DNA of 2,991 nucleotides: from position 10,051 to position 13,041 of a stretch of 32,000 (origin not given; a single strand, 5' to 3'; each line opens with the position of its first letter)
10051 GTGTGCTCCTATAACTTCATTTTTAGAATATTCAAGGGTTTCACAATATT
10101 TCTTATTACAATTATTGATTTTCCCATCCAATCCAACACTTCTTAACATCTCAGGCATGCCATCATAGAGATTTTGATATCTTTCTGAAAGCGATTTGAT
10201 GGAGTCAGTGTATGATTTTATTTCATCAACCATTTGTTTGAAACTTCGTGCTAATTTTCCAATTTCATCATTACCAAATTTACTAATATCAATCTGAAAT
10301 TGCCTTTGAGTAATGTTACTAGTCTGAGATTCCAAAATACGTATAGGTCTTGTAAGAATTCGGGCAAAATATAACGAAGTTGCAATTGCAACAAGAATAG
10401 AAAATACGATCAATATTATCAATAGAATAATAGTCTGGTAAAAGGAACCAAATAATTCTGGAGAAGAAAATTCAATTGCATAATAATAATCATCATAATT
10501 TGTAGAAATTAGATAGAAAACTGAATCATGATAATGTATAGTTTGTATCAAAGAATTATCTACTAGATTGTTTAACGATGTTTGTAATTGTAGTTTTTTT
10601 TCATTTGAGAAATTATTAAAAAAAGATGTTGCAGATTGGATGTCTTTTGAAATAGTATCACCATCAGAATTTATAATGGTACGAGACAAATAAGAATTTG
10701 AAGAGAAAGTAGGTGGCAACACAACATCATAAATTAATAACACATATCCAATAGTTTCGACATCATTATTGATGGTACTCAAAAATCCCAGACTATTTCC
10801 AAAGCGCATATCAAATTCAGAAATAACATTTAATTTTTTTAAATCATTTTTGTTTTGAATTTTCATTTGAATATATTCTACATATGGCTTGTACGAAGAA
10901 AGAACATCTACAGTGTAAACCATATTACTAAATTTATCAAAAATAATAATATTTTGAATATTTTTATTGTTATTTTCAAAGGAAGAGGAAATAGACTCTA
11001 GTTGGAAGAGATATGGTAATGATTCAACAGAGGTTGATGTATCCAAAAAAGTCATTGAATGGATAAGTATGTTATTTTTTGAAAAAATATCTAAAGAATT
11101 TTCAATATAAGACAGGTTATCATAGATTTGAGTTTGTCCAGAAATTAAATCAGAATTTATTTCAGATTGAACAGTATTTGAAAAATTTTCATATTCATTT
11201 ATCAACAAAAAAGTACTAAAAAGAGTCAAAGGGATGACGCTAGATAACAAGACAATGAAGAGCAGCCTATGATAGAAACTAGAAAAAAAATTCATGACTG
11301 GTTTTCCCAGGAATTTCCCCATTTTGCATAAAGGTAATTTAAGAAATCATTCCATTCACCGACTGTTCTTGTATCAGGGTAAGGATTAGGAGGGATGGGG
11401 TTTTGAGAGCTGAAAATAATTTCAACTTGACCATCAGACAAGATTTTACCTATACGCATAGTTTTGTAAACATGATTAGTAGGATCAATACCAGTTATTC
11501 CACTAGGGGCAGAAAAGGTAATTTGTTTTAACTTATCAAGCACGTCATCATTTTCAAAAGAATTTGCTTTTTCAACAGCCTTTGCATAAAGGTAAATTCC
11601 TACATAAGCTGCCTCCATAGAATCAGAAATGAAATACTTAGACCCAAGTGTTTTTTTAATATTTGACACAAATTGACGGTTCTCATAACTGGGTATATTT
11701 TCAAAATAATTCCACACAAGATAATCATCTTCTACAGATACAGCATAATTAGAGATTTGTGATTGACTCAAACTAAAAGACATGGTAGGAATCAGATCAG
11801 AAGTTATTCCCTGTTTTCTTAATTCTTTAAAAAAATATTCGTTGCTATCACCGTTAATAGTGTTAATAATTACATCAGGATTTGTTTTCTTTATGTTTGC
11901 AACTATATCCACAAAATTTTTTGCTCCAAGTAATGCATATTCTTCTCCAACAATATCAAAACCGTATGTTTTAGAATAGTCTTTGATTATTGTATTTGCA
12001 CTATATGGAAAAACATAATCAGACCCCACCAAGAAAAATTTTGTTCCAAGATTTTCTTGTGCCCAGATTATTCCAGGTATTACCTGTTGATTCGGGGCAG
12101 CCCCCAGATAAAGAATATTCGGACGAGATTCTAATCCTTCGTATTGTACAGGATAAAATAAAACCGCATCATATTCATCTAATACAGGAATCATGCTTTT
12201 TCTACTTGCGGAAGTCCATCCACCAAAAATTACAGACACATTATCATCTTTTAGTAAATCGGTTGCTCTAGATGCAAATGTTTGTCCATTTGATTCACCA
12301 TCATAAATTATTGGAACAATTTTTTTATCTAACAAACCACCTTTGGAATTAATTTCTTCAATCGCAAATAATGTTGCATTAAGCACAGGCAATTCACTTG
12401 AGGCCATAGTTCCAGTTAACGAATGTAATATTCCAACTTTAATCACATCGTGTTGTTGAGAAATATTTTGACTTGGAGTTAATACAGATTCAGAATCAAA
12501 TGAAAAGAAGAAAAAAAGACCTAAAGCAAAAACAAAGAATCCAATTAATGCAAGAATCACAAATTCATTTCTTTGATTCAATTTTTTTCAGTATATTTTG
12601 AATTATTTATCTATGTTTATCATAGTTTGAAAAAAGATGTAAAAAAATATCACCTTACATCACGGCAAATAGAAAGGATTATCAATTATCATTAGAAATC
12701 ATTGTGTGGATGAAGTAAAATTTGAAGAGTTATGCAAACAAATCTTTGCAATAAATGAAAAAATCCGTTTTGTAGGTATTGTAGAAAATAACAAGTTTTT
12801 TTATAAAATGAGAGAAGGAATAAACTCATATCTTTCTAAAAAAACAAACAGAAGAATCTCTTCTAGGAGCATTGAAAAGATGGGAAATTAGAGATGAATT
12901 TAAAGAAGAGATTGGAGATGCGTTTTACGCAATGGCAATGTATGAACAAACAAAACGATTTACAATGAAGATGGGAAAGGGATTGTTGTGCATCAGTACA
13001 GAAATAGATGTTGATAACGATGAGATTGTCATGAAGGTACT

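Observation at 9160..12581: UrtA/AmiC-like binding protein translationally coupled to a histidine kinase, with no transporter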

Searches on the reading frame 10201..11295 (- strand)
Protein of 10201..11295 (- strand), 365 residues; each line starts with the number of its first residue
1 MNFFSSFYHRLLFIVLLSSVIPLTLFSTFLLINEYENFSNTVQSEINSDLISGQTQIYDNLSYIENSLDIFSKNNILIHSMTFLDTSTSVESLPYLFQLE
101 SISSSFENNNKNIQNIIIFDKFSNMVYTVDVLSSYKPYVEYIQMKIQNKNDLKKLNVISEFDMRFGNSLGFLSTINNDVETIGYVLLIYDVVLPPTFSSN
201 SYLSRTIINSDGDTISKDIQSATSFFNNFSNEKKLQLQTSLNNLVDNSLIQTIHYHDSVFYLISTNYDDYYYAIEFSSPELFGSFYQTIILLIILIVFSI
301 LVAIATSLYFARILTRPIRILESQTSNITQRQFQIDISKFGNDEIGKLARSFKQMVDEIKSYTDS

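Call 75: predict_structure(alignment_id=A2)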
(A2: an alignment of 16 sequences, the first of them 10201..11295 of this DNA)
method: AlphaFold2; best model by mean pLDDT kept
length: 365 residues; sequences in the alignment: 16
mean_pLDDT: 75.8   pTM: 0.63
mean pLDDT of the five models: 75.8, 74.9, 74.8, 74.1, 71.1
residues with pLDDT >= 90: 29; 70-90: 236; 50-70: 65; < 50: 35
segments of 3 or more residues with pLDDT < 50: 1-3, 153-165, 221-236
pLDDT, mean of each block of 10 residues (from residue 1): 66 83 89 90 87 87 89 91 74 86 88 85 82 61 67 48 56 86 86 60 76 65 35 45 57 75 79 81 86 89 86 78 81 72 78 85 81
secondary structure, 60 per line:
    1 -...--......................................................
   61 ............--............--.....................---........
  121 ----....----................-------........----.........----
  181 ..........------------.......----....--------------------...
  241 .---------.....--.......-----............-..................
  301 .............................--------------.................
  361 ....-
elements in order: H7-72 H75-86 H89-109 E113-120 E125-128 H133-148 E156-158 H159-163 E168-176 E181-190 E203-209 E214-217 H238-241 E251-255 E258-264 E270-277 H278-281 H283-329 H344-364

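Call 77: fold_search(model_id=the predicted structure, library=pdb)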
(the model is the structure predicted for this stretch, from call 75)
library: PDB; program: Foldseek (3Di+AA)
matches with E <= 10: 974; with E <= 0.001: 79
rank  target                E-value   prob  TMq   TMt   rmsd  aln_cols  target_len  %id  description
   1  9a69_B                8.9e-11  1.00  0.64  0.39   5.4       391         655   13  Integrative model of MCPB-MCPC by crosslinking MS and deep learning (released 2024-09-18)
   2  9a65_B                3.9e-10  1.00  0.57  0.35   7.0       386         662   14  Integrative model of YVAQ-MCPB by crosslinking MS and deep learning (released 2024-09-18)
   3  2p7j_A                9.0e-08  1.00  0.48  0.64   5.2       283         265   14  Crystal structure of the domain of putative sensory box/GGDEF family protein from Vibrio parahaemolyticus (released 2007-05-01)
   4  3lid_A                1.5e-07  1.00  0.47  0.59   5.8       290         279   14  Crystal Structure of the extracellular domain of the putative histidine kinase vpHK1S-Z8 (released 2010-05-05)
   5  9a5d_A                2.0e-07  1.00  0.34  0.21  12.9       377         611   13  Integrative model of WALK-YYCH by crosslinking MS and deep learning (released 2024-09-18)
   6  5ere                  3.2e-07  1.00  0.38  0.28   6.8       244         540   15  Extracellular ligand binding receptor from Desulfohalobium retbaense DSM5692 (released 2016-08-10)
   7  3lie_B                5.8e-07  1.00  0.47  0.63   5.8       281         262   14  Crystal Structure of the extracellular domain of the putative histidine kinase vpHK1S-Z8 (released 2010-05-05)
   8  2p7j_B                1.5e-06  1.00  0.45  0.58   6.5       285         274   15  Crystal structure of the domain of putative sensory box/GGDEF family protein from Vibrio parahaemolyticus (released 2007-05-01)
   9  6ior_A                4.7e-06  1.00  0.40  0.55   6.4       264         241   14  The ligand binding domain of Mlp24 with asparagine (released 2019-03-20)
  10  3lid_B                5.6e-06  1.00  0.46  0.59   6.9       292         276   14  Crystal Structure of the extracellular domain of the putative histidine kinase vpHK1S-Z8 (released 2010-05-05)
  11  3lif_A                5.9e-06  1.00  0.40  0.55   6.6       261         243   11  Crystal Structure of the extracellular domain of the putative histidine kinase rpHK1S-Z16 (released 2010-05-05)
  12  6iou_A                1.1e-05  1.00  0.42  0.61   6.2       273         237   13  The ligand binding domain of Mlp24 with serine (released 2019-03-06)
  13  6w3p_A                1.8e-05  1.00  0.43  0.60   5.6       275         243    9  Crystal structure of ligand-binding domain of Campylobacter jejuni chemoreceptor Tlp3 in complex with beta-methylnorle (released 2020-05-20)
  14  6iot_B                1.8e-05  1.00  0.38  0.53   6.3       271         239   15  The ligand binding domain of Mlp24 with arginine (released 2019-03-20)
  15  6w3s_A                2.0e-05  1.00  0.37  0.50   7.0       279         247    9  Crystal structure of ligand-binding domain of Campylobacter jejuni chemoreceptor Tlp3 in complex with L-leucine (released 2020-05-20)
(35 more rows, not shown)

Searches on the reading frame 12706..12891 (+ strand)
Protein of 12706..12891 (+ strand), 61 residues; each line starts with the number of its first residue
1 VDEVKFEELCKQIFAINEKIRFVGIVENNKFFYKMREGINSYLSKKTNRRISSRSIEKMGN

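Call 70: search_protein_families(library=pfam, proteins=[window:12706-12891:+], max_evalue=1)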
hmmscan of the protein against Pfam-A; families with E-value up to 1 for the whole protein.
window:12706-12891:+ (61 aa): 1 family
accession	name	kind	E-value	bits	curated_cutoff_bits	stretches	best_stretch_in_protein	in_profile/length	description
PF15658.11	Latrotoxin_C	-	0.085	13.1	25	1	13-48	100-134/137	Latrotoxin C-terminal domain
